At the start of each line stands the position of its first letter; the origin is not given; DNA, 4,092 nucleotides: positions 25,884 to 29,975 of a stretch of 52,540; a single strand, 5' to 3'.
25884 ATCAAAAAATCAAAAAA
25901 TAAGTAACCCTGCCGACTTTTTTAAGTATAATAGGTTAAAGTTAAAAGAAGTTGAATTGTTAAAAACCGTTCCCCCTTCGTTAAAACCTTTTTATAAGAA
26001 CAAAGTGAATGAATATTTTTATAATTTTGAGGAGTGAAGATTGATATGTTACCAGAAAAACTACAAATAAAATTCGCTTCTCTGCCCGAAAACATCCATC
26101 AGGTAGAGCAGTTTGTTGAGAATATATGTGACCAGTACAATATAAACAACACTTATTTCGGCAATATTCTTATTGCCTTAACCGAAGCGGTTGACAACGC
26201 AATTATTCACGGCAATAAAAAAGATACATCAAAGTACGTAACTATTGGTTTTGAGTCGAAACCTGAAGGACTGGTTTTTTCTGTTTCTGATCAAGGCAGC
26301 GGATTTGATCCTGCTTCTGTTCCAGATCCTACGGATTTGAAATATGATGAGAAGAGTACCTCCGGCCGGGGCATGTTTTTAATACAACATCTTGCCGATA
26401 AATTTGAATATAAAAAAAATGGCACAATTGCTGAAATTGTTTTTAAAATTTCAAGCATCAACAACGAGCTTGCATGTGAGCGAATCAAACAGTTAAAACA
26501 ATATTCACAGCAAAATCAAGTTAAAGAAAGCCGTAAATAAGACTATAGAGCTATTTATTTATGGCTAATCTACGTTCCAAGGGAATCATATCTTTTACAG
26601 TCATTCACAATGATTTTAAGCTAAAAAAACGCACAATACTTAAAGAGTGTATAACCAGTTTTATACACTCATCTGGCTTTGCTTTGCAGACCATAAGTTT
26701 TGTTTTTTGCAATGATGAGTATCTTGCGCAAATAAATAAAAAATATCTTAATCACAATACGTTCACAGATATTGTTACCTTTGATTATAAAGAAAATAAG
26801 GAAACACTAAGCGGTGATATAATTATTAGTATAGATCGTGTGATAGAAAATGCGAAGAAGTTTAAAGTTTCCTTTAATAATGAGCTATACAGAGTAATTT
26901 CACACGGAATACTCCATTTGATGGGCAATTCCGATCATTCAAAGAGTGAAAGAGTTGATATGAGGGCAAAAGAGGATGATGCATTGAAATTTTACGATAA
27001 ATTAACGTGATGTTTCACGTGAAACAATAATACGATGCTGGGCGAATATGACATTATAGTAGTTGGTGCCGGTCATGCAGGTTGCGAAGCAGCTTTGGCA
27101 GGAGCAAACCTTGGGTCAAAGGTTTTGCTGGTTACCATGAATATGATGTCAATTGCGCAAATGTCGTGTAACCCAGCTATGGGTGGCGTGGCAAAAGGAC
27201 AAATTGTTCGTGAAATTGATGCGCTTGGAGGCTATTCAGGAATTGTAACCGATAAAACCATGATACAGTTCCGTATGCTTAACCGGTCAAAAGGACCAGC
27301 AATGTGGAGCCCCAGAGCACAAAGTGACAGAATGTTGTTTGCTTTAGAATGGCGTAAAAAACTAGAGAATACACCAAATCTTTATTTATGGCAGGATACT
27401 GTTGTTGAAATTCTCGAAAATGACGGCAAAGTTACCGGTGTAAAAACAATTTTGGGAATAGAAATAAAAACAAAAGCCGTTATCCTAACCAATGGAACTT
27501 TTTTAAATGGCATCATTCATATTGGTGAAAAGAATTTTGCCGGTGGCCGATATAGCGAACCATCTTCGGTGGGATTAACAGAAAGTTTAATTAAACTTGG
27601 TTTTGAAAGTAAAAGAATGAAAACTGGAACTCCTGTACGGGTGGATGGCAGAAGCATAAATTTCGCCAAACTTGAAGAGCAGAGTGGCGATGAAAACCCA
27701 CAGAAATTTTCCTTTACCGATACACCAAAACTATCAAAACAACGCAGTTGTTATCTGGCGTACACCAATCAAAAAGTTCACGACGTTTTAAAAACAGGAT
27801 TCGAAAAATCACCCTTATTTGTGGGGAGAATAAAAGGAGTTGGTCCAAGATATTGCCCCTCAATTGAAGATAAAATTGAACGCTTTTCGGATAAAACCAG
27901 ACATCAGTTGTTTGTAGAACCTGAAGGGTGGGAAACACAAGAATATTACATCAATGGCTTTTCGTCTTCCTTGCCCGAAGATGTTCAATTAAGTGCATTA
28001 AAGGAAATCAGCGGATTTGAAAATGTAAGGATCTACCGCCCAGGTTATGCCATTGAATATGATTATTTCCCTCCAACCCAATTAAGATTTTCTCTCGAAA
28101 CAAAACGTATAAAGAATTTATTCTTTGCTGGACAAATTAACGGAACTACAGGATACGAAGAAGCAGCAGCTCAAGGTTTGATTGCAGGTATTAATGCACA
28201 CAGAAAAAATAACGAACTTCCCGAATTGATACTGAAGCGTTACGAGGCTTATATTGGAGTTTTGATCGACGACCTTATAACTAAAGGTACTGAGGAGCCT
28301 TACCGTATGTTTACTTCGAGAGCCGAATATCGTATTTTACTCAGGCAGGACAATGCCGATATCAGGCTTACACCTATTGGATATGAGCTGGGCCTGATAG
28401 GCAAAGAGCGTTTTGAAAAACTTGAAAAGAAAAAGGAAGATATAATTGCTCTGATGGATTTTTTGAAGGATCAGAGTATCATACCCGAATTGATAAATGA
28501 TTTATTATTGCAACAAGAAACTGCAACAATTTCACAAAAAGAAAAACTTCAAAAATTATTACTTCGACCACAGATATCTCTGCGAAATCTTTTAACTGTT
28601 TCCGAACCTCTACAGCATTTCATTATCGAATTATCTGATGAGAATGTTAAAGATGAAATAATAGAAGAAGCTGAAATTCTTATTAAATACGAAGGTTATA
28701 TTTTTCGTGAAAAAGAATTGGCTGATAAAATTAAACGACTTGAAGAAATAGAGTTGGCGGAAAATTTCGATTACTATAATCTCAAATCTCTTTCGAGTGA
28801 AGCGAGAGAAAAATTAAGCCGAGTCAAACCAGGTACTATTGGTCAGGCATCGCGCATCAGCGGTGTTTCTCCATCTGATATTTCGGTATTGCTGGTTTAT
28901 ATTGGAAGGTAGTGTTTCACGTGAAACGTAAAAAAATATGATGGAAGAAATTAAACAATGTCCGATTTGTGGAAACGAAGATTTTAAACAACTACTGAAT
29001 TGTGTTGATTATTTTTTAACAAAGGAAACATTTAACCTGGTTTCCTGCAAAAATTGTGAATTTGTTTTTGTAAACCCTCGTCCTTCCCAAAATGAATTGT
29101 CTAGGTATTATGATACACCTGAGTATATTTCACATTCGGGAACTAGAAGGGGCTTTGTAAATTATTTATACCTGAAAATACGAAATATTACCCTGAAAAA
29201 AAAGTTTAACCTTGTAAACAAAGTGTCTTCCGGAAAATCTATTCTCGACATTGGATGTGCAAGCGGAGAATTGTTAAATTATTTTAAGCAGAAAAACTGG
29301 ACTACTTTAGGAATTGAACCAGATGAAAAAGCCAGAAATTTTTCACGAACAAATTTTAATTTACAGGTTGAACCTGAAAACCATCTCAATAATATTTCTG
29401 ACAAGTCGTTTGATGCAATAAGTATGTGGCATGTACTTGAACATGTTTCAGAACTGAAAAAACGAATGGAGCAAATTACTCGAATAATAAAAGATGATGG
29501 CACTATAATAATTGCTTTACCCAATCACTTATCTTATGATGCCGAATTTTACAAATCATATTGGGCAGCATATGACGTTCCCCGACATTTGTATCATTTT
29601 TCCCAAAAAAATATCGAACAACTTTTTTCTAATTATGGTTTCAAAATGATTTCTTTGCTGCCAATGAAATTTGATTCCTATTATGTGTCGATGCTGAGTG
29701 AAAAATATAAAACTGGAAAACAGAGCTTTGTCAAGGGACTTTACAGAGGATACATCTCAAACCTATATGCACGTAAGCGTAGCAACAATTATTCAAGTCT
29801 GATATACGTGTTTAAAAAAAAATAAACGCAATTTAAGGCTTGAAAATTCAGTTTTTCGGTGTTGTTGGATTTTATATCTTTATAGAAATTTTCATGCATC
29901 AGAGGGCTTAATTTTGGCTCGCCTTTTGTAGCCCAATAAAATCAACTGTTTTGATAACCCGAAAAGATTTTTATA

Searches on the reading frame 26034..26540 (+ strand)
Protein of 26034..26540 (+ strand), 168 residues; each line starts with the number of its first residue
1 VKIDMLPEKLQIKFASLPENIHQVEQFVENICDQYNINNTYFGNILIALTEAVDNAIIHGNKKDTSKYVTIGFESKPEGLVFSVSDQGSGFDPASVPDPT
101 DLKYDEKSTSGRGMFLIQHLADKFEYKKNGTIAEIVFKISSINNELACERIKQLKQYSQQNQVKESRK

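Call 71: search_protein_families(library=pfam, proteins=[window:26034-26540:+], max_evalue=0.00001)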
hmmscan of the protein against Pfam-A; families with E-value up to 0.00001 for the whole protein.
window:26034-26540:+ (168 aa): 2 families
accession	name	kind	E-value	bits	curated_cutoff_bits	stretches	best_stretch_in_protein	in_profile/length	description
PF13581.12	HATPase_c_2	-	9.4e-26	90.7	27.4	1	14-133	1-123/127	Histidine kinase-like ATPase domain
PF02518.31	HATPase_c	-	6.8e-08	33.4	26.4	1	48-124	9-87/111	Histidine kinase-, DNA gyrase B-, and HSP90-like ATPase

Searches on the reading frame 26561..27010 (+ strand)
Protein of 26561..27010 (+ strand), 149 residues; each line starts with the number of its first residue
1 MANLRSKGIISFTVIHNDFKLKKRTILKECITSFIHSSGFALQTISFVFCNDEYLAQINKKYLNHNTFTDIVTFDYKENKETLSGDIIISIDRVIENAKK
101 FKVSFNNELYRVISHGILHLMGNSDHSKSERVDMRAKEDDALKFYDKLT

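Call 71: search_protein_families(library=pfam, proteins=[window:26561-27010:+], max_evalue=0.00001)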
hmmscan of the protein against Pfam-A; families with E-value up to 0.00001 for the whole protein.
window:26561-27010:+ (149 aa): 1 family
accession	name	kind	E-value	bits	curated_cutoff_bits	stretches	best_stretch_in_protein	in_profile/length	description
PF02130.23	YbeY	-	1.2e-26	93.5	25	1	21-143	5-127/129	Endoribonuclease YbeY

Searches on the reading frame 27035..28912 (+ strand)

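Call 71: search_protein_families(library=pfam, proteins=[window:27035-28912:+], max_evalue=0.00001)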
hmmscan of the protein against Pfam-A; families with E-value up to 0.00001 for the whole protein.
window:27035-28912:+ (625 aa): 4 families
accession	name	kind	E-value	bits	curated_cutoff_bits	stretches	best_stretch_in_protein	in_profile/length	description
PF01134.28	GIDA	-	4.2e-162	540.1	22.1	1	6-394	1-389/391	Glucose inhibited division protein A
PF13932.14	SAM_GIDA_C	-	1.5e-24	86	27.1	1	565-620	2-57/57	tRNA modifying enzyme MnmG/GidA C-terminal helical bundle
PF21680.2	GIDA_C_1st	-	9.8e-15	55.5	24.7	1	457-560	1-96/96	tRNA modifying enzyme MnmG/GidA C-terminal helical domain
PF07992.20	Pyr_redox_2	-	9.2e-07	29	26.1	1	5-155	1-109/291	Pyridine nucleotide-disulphide oxidoreductase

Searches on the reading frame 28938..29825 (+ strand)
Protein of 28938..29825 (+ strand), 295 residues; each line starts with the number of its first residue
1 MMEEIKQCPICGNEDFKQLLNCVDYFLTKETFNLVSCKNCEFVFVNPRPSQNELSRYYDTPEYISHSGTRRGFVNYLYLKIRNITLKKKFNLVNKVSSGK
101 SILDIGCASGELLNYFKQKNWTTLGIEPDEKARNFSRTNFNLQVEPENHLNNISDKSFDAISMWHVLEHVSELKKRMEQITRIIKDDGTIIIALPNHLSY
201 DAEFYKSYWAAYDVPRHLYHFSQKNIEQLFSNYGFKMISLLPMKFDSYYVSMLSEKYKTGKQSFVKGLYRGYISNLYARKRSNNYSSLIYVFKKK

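Call 71: search_protein_families(library=pfam, proteins=[window:28938-29825:+], max_evalue=0.00001)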
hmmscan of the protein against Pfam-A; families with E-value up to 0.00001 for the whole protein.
window:28938-29825:+ (295 aa): 6 families
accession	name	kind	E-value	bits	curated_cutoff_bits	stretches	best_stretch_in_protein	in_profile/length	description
PF13489.12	Methyltransf_23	-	6.2e-26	91.5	27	1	97-239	21-163/164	Methyltransferase domain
PF08241.18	Methyltransf_11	-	4.8e-13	50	21.2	1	103-192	1-95/95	Methyltransferase domain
PF08242.18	Methyltransf_12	-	1e-11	45.8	30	1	103-189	1-97/98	Methyltransferase domain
PF13649.12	Methyltransf_25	-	1.4e-09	39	27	1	102-188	1-97/97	Methyltransferase domain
PF07021.18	MetW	-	1.4e-09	38.4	21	1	93-197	8-112/193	Methionine biosynthesis protein MetW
PF13847.12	Methyltransf_31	-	2.2e-09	37.6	27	1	97-224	2-135/145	Methyltransferase domain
